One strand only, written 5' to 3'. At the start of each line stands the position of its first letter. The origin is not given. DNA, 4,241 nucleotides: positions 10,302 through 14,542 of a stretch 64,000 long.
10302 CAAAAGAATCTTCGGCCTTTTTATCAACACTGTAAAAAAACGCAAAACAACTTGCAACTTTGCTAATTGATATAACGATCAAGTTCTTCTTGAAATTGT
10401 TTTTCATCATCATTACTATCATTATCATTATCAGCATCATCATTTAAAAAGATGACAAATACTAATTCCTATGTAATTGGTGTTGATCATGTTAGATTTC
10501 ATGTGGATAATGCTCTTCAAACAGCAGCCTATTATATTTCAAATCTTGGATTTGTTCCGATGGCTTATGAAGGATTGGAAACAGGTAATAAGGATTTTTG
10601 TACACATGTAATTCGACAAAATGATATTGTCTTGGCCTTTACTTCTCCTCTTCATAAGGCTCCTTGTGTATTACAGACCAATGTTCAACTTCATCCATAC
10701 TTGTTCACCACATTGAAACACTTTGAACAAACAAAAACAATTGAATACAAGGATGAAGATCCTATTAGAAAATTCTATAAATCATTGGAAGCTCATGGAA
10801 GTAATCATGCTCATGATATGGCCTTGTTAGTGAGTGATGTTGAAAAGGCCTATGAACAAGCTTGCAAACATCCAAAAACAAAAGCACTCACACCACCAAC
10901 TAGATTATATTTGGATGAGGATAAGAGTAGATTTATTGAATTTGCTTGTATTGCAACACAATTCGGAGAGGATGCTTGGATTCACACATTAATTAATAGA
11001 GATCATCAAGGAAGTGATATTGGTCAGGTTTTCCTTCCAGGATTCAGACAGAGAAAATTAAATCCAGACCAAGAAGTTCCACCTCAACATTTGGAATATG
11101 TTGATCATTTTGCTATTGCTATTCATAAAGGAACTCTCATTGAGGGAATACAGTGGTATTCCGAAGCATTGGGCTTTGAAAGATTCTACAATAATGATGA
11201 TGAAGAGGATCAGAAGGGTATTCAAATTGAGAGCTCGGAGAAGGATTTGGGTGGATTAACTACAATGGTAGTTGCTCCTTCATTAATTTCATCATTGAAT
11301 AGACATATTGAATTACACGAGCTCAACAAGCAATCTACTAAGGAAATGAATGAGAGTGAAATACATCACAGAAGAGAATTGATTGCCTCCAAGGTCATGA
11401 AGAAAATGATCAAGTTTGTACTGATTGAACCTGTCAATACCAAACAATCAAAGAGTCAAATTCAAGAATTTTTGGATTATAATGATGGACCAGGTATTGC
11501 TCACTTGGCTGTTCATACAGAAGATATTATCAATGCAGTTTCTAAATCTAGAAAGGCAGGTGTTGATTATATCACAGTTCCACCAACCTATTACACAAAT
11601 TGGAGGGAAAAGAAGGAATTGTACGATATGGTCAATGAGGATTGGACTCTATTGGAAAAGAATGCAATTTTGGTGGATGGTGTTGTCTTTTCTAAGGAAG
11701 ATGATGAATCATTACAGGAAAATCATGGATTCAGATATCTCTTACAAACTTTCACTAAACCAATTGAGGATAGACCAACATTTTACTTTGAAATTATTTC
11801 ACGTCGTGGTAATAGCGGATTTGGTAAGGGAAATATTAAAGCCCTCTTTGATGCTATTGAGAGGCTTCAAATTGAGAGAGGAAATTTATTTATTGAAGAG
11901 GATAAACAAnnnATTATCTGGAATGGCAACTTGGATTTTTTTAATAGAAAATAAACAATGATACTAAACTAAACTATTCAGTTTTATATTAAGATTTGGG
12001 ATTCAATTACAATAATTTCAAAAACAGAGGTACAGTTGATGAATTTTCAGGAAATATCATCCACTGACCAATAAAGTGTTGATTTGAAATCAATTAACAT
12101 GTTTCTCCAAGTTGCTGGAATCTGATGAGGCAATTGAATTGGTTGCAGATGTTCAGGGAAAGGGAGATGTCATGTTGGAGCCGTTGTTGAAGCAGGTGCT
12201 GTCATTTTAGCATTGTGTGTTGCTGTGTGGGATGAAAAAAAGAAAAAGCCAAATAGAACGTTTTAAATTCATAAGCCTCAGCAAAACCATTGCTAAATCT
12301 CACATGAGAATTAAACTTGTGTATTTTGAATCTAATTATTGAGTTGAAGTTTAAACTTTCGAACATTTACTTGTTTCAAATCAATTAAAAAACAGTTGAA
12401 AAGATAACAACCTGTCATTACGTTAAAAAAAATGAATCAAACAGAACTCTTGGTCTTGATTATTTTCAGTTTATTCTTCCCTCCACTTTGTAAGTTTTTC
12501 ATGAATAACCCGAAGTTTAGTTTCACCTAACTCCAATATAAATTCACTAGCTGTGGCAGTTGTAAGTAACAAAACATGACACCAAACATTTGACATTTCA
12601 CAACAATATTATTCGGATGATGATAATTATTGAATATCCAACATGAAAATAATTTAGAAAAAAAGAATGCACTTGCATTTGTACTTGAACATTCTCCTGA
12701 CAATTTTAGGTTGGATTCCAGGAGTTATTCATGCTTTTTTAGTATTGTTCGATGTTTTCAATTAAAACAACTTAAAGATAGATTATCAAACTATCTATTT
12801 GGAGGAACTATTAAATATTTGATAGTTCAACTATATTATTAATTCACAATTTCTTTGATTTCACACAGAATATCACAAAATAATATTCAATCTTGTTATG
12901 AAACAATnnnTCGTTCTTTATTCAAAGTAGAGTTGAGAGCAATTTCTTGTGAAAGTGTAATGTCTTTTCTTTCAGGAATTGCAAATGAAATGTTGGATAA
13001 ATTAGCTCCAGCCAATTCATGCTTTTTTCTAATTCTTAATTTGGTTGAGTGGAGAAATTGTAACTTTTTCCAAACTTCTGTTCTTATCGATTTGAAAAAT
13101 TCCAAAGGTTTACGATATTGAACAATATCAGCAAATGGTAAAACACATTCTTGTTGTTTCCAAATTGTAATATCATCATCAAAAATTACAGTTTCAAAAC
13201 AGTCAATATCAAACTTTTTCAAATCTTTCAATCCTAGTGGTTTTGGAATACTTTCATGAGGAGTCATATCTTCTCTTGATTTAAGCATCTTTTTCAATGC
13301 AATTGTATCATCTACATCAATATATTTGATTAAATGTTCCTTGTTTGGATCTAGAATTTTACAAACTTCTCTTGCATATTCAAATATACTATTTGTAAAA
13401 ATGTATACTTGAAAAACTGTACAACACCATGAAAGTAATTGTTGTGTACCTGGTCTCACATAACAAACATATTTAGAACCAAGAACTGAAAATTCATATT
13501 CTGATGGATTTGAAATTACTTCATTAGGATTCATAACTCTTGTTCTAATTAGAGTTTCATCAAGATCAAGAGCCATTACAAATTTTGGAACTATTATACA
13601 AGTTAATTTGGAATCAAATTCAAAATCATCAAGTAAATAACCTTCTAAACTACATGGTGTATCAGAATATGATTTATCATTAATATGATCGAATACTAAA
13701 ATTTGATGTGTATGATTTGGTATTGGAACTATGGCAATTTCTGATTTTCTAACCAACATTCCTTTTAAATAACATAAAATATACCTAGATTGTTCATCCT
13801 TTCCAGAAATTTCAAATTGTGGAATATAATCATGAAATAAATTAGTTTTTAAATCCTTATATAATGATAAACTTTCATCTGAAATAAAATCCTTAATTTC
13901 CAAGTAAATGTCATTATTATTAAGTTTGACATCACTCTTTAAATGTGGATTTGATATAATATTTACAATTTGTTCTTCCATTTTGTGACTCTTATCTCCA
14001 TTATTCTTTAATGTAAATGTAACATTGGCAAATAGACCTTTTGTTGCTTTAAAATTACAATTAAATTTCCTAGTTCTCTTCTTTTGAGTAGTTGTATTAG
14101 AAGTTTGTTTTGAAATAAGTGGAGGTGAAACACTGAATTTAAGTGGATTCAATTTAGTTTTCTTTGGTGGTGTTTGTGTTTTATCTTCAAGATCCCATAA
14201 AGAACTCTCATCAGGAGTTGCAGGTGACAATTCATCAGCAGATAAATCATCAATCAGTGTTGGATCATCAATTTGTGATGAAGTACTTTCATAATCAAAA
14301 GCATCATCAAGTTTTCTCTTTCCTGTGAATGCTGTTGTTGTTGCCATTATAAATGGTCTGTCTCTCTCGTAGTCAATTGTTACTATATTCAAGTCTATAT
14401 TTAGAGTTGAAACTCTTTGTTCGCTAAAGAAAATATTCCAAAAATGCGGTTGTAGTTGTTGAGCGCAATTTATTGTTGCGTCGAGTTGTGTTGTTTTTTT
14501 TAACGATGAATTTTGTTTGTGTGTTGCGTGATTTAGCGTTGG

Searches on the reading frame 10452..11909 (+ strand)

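Call 72: search_protein_families(library=pfam, proteins=[window:10452-11909:+], max_evalue=0.001)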
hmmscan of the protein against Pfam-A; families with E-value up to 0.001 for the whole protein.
window:10452-11909:+ (486 aa): 3 families
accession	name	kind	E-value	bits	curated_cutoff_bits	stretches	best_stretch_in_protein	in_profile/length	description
PF00903.31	Glyoxalase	-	3.9e-08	34.1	20.6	1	229-383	12-105/121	Glyoxalase/Bleomycin resistance protein/Dioxygenase superfamily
PF13468.12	Glyoxalase_3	-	1.6e-05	25.4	25.1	0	330-375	59-102/176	Glyoxalase-like domain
PF13669.12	Glyoxalase_4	-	0.00034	21.3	27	0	316-378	44-98/109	Glyoxalase/Bleomycin resistance protein/Dioxygenase superfamily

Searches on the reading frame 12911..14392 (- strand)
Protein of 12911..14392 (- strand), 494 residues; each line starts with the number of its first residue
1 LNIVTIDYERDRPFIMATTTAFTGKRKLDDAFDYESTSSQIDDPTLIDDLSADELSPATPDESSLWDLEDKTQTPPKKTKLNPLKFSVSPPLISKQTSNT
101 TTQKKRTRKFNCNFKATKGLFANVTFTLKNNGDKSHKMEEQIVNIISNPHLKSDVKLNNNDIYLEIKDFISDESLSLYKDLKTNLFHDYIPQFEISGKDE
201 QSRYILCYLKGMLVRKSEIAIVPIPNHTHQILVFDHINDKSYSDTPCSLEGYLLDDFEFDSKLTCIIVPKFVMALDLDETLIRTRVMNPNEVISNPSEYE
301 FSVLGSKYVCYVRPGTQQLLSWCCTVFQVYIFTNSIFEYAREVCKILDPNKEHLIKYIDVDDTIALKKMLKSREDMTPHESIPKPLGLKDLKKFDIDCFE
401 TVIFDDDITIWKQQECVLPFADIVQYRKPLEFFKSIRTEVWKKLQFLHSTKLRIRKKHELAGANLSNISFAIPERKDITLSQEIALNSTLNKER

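Call 72: search_protein_families(library=pfam, proteins=[window:12911-14392:-], max_evalue=0.001)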
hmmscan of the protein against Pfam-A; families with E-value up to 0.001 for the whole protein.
window:12911-14392:- (494 aa): 1 family
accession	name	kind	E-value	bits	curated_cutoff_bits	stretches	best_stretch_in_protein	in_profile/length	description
PF03031.24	NIF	-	7.1e-17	62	21.8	1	273-414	3-124/160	NLI interacting factor-like phosphatase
